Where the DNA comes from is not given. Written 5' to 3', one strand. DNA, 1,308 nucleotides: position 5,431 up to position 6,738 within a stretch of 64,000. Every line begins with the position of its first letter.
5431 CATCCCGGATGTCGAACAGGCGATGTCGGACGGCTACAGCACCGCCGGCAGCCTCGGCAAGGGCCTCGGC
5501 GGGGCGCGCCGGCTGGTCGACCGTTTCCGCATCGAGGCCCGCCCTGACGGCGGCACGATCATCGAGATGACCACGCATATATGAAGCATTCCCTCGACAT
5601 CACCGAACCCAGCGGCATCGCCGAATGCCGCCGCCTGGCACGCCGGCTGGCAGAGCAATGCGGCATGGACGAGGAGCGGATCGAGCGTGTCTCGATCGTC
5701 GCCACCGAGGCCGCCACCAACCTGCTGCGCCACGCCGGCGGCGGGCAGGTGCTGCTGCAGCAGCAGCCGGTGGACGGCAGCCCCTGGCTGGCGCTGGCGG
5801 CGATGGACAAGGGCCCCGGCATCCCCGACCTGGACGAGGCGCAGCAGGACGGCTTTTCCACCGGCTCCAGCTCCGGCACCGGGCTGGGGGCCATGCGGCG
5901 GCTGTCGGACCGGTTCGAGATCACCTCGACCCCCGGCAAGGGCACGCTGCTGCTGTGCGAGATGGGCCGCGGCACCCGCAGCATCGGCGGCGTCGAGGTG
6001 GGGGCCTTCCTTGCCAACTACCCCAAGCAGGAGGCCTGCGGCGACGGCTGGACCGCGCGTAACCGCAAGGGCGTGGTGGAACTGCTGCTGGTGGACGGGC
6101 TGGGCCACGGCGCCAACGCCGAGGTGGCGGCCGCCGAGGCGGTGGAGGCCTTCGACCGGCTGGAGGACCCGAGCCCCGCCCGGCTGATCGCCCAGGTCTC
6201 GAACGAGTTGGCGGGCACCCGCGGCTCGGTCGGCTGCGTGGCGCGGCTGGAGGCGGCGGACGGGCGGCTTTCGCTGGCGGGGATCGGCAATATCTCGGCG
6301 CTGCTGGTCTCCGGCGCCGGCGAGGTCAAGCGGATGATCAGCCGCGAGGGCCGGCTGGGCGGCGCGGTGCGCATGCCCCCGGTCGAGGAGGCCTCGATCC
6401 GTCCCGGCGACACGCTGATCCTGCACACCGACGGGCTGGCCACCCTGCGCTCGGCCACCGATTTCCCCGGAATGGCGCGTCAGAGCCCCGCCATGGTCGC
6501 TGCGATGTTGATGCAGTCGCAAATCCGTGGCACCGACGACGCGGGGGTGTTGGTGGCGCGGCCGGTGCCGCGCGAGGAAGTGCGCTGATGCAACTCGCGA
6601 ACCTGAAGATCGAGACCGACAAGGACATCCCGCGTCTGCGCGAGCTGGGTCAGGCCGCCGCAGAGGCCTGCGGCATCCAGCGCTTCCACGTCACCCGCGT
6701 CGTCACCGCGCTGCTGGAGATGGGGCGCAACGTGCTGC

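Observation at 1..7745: KaiC-type ATPase operon abutting a sigma-B-less stressosome whose terminal output is a HisKA_2 histidine kinase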

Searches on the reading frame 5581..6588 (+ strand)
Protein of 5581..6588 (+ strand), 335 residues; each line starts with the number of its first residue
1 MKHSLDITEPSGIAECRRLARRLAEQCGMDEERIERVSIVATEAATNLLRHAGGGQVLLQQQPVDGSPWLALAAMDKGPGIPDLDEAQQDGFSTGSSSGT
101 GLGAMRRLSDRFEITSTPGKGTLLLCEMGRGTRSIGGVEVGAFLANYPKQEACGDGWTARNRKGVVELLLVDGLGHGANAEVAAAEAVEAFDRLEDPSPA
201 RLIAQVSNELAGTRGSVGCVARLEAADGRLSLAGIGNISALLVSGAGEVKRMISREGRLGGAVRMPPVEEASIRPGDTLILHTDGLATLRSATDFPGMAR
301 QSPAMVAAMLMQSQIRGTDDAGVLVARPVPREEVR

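Call 3: search_protein_families(library=pfam, proteins=[window:5581-6588:+], max_evalue=0.01)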
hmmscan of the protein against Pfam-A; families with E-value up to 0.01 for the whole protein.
window:5581-6588:+ (335 aa): 3 families
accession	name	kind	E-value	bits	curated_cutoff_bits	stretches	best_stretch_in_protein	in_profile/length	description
PF13581.12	HATPase_c_2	-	1.2e-14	54.8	27.4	1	10-124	5-124/127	Histidine kinase-like ATPase domain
PF07228.17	SpoIIE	-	3.1e-13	50.5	25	1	164-301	3-149/192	Stage II sporulation protein E (SpoIIE)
PF13672.11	PP2C_2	-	0.0074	16.3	24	0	148-192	7-51/209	Protein phosphatase 2C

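Call 9: search_protein_families(library=ncbifam, proteins=[window:5581-6588:+], max_evalue=0.001)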
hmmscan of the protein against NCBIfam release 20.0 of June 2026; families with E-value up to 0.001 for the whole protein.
window:5581-6588:+ (335 aa): 2 families
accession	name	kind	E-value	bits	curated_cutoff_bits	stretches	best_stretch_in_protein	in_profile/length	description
NF041045.1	RsbA_anti_sig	subfamily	3e-11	43.1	210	1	8-124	186-298/303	anti-sigma factor RsbA family regulatory protein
TIGR01925.2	spIIAB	equivalog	3.3e-10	40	135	1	17-124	18-130/137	anti-sigma F factor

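Call 33: search_solved_structures(query=window:5581-6585:+, max_evalue=0.01, show_alignments=2)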
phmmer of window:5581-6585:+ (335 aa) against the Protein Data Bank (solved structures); distinct sequences matched with E-value up to 0.01: 6.
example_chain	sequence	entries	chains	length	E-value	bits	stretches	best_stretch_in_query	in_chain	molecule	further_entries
3zt9_A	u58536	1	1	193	1.1e-14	57.8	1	138-327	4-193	Stage II sporulation protein E (SpoIIE)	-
3w40_A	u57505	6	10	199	2.2e-07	33.8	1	146-287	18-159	Phosphoserine phosphatase RsbX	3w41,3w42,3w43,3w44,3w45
1th8_A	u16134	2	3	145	0.00011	24.9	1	31-125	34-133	Anti-sigma F factor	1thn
1l0o_A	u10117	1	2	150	0.00012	24.8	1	31-125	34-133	Anti-sigma F factor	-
1tid_A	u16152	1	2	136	0.00012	24.8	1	31-124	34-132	Anti-sigma F factor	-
1til_A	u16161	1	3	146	0.00012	24.7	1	31-124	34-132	Anti-sigma F factor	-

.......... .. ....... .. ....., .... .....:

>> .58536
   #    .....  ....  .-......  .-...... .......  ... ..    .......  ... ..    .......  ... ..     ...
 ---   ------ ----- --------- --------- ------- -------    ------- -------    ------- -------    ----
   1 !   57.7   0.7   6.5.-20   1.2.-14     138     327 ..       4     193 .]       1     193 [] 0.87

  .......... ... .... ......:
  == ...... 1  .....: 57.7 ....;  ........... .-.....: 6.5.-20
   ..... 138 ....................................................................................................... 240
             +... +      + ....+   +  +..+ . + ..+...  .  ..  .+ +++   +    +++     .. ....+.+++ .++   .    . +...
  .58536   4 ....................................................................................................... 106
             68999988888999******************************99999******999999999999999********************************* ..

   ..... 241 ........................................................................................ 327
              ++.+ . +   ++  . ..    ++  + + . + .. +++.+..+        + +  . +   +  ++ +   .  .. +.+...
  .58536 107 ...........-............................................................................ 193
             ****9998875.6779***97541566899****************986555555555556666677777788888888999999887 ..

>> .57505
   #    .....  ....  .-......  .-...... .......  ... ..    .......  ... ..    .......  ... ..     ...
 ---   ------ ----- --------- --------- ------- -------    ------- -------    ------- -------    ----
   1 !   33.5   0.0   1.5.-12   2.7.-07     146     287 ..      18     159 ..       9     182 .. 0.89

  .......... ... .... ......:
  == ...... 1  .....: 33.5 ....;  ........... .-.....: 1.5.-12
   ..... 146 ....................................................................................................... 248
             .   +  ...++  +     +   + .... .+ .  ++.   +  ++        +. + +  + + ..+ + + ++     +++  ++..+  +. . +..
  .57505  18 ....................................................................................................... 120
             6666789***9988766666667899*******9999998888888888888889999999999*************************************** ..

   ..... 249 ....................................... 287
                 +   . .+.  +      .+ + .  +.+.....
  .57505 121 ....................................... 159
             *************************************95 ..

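Call 48: find_homologous_proteins(query=window:5581-6585:+, max_evalue=0.00001)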
Query window:5581-6585:+ (335 aa): 1009 proteins with E <= 0.00001 among 8000 candidates; the best 120 are listed.
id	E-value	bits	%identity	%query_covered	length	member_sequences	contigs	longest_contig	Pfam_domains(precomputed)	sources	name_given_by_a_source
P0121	2.6e-211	719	100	100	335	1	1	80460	PF13581.13,PF07228.18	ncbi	-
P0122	1.1e-184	631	86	100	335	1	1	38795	PF13581.13,PF02518.32,PF07228.18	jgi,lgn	jgi:anti-sigma regulatory factor (Ser/Thr protein kinase)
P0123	1.9e-129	450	64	99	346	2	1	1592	PF13581.13,PF02518.32,PF07228.18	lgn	-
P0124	1.5e-128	447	64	99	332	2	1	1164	PF13581.13,PF02518.32,PF07228.18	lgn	-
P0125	5.3e-127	442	63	99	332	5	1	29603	PF13581.13,PF02518.32,PF07228.18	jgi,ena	-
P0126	1.1e-120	421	61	98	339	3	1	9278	PF13581.13,PF07228.18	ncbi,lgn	-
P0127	3.9e-116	406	59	100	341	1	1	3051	PF13581.13,PF07228.18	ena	-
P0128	2.4e-114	400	58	98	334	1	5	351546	PF13581.13,PF02518.32,PF07228.18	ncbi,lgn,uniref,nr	ncbi:ATP-binding SpoIIE family protein phosphatase [Tranquillimonas alkanivorans]|uniref:Anti-sigma 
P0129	3.9e-113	396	60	98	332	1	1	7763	PF13581.13,PF02518.32,PF07228.18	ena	-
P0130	8.0e-112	392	60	99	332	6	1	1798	PF13581.13,PF02518.32,PF07228.18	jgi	jgi:anti-sigma regulatory factor (Ser/Thr protein kinase)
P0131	1.5e-111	391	60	96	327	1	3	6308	PF13581.13,PF02518.32,PF07228.18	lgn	-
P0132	2.7e-111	390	60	99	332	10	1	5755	PF13581.13,PF02518.32,PF07228.18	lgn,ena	-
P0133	4.5e-110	386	58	99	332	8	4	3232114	PF13581.13,PF02518.32,PF07228.18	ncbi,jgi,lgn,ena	ncbi:ATP-binding protein [Limimaricola variabilis]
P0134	6.4e-108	379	60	98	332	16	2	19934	PF13581.13,PF02518.32,PF07228.18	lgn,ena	-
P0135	1.5e-105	371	57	98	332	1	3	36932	PF13581.13,PF02518.32,PF07228.18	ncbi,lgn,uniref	ncbi:SpoIIE family protein phosphatase [Limimaricola sp.]|uniref:SpoIIE family protein phosphatase n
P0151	1.0e-62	230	41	95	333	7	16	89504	PF13581.13,PF07228.18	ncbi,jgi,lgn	ncbi:MAG TPA: anti-sigma regulatory factor [Methylomirabilota bacterium]|jgi:anti-sigma regulatory f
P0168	3.8e-61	225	41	97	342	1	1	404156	PF13581.13,PF07228.18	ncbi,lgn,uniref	ncbi:ATP-binding SpoIIE family protein phosphatase [Massilia sp. CMS3.1]|uniref:ATP-binding SpoIIE f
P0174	8.4e-61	224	39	96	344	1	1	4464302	PF13581.13,PF07228.18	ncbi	ncbi:ATP-binding protein [Candidatus Nitrospira bockiana]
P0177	1.0e-60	224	43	96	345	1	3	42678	PF13581.13,PF02518.32,PF07228.18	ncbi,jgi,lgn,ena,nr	ncbi:MAG TPA: SpoIIE family protein phosphatase [Isosphaeraceae bacterium]|nr:SpoIIE family protein 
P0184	1.8e-60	223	41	96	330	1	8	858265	PF13581.13,PF07228.18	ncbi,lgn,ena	ncbi:MAG: ATP-binding SpoIIE family protein phosphatase [Candidatus Sulfotelmatobacter sp.]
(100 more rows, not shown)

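Call 49: find_encoding_contigs(protein=P0168, flank=6000, max_places=1)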
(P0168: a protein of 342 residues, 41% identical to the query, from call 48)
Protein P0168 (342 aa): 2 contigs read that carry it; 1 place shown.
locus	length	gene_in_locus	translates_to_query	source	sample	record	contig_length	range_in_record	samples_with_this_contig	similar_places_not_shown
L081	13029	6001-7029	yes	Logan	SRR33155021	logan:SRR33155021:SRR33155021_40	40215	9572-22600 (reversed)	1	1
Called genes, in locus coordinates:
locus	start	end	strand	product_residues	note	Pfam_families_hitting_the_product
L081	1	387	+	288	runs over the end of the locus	PF00135:COesterase (weak), PF20434:BD-FAE, PF12146:Hydrolase_4 (faint), PF07859:Abhydrolase_3, PF00326:Peptidase_S9 (faint), PF00135:COesterase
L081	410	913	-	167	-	-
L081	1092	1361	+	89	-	PF00312:Ribosomal_S15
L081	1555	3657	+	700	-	PF01138:RNase_PH, PF03725:RNase_PH_C, PF03726:PNPase, PF01138:RNase_PH, PF00013:KH_1, PF00575:S1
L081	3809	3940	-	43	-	-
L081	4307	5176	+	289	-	PF14361:RsbRD_N, PF01740:STAS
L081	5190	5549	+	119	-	PF01740:STAS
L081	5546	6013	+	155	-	PF13581:HATPase_c_2 (weak), PF02518:HATPase_c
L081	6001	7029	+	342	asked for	PF13581:HATPase_c_2, PF07228:SpoIIE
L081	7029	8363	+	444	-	PF00512:HisKA, PF02518:HATPase_c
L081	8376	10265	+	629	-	PF00072:Response_reg, PF08448:PAS_4, PF08447:PAS_3, PF00512:HisKA, PF02518:HATPase_c, PF00072:Response_reg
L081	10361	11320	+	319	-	-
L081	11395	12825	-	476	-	PF00675:Peptidase_M16, PF05193:Peptidase_M16_C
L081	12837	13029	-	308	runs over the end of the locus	PF05193:Peptidase_M16_C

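Call 50: find_encoding_contigs(protein=P0174, flank=6000, max_places=1)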
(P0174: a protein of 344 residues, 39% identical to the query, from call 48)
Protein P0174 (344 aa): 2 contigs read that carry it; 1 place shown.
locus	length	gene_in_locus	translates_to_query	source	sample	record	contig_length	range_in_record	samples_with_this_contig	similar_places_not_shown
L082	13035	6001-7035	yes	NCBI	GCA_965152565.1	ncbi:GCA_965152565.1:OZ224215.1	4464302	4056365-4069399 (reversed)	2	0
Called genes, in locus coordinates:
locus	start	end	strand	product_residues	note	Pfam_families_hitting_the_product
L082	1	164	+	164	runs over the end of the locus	PF11220:DUF3015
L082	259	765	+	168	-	PF11220:DUF3015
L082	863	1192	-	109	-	PF07238:PilZ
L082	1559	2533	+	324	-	PF04333:MlaA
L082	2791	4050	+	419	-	PF00871:Acetate_kinase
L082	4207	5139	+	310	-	PF14361:RsbRD_N, PF01740:STAS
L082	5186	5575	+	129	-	PF01740:STAS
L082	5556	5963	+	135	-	PF13581:HATPase_c_2, PF02518:HATPase_c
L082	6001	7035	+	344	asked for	PF13581:HATPase_c_2, PF07228:SpoIIE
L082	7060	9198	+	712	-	PF13581:HATPase_c_2, PF02518:HATPase_c, PF00512:HisKA, PF02518:HATPase_c, PF00072:Response_reg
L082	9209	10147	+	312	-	PF00072:Response_reg, PF00989:PAS, PF08448:PAS_4, PF12860:PAS_7 (faint), PF13188:PAS_8 (weak), PF13426:PAS_9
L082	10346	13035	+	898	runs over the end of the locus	PF02743:dCache_1, PF00989:PAS, PF08448:PAS_4, PF13426:PAS_9, PF00989:PAS, PF08448:PAS_4, PF13426:PAS_9, PF08447:PAS_3, +6 more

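Call 51: find_encoding_contigs(protein=P0184, flank=6000, max_places=1)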
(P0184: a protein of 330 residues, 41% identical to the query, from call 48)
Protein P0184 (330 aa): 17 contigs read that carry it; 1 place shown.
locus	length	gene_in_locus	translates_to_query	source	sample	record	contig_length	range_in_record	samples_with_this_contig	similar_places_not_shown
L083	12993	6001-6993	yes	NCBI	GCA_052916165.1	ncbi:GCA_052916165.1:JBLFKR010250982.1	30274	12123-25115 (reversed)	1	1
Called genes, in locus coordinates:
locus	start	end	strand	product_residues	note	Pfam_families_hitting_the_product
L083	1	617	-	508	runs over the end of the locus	PF02446:Glyco_hydro_77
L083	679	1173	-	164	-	PF07366:SnoaL, PF12680:SnoaL_2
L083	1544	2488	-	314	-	PF00724:Oxidored_FMN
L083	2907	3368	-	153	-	PF00376:MerR, PF13411:MerR_1, PF09278:MerR-DNA-bind (faint)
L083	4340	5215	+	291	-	PF14361:RsbRD_N, PF01740:STAS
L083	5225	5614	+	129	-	PF01740:STAS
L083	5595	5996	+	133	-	PF13581:HATPase_c_2, PF02518:HATPase_c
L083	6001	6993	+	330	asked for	PF13581:HATPase_c_2, PF07228:SpoIIE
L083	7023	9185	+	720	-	PF13581:HATPase_c_2, PF02518:HATPase_c, PF00512:HisKA, PF02518:HATPase_c, PF00072:Response_reg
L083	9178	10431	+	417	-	PF00072:Response_reg, PF07730:HisKA_3, PF02518:HATPase_c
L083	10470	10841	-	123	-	-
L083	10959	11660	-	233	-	PF00072:Response_reg, PF00196:GerE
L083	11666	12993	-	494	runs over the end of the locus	PF00072:Response_reg, PF07730:HisKA_3, PF02518:HATPase_c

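Call 86: find_encoding_contigs(protein=P0177, flank=6000, max_places=1)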
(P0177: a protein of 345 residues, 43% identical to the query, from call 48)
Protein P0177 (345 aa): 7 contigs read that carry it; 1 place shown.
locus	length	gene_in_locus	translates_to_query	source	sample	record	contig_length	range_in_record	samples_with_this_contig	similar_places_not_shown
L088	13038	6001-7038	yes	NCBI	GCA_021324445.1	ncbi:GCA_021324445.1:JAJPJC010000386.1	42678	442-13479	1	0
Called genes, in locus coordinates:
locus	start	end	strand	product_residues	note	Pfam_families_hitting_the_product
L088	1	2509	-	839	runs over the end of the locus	PF01136:Peptidase_U32, PF12392:DUF3656, PF01136:Peptidase_U32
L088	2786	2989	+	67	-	-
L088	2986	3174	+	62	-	PF13470:PIN_3 (weak)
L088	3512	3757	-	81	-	-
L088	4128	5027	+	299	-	PF14361:RsbRD_N, PF01740:STAS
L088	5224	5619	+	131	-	PF01740:STAS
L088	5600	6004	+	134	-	PF13581:HATPase_c_2, PF02518:HATPase_c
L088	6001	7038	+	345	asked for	PF13581:HATPase_c_2, PF02518:HATPase_c (weak), PF07228:SpoIIE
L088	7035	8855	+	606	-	PF13581:HATPase_c_2, PF02518:HATPase_c (weak), PF00512:HisKA, PF02518:HATPase_c, PF00072:Response_reg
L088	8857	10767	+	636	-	PF00072:Response_reg, PF00989:PAS, PF13188:PAS_8, PF08448:PAS_4, PF13426:PAS_9, PF00512:HisKA, PF02518:HATPase_c, PF00072:Response_reg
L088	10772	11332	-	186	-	-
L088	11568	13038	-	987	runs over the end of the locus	PF12228:DUF3604 (faint)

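Call 87: find_encoding_contigs(protein=P0151, flank=6000, max_places=1)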
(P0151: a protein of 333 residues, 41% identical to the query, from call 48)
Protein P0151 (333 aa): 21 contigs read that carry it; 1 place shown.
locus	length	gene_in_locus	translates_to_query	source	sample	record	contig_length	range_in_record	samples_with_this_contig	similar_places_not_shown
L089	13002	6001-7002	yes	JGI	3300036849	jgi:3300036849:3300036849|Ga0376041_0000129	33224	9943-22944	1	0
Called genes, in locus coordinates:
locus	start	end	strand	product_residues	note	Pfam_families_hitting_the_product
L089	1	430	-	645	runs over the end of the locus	PF06808:DctM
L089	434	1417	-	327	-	PF16868:NMT1_3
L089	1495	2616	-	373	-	PF02746:MR_MLE_N, PF13378:MR_MLE_C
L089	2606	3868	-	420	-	PF00070:Pyr_redox (faint), PF00890:FAD_binding_2 (weak), PF01266:DAO, PF07992:Pyr_redox_2 (faint), PF13450:NAD_binding_8 (weak), PF13738:Pyr_redox_3 (faint)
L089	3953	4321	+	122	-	PF00072:Response_reg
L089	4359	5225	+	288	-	PF14361:RsbRD_N, PF01740:STAS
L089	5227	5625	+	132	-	PF01740:STAS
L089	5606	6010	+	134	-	PF13581:HATPase_c_2, PF02518:HATPase_c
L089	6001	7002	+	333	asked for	PF13581:HATPase_c_2, PF07228:SpoIIE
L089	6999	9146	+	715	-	PF13581:HATPase_c_2, PF02518:HATPase_c, PF00512:HisKA, PF02518:HATPase_c, PF00072:Response_reg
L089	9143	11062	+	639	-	PF00072:Response_reg, PF08448:PAS_4 (faint), PF00512:HisKA, PF02518:HATPase_c, PF00072:Response_reg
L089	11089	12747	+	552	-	PF02538:Hydantoinase_B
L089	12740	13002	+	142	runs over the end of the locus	PF13622:4HBT_3 (weak), PF03061:4HBT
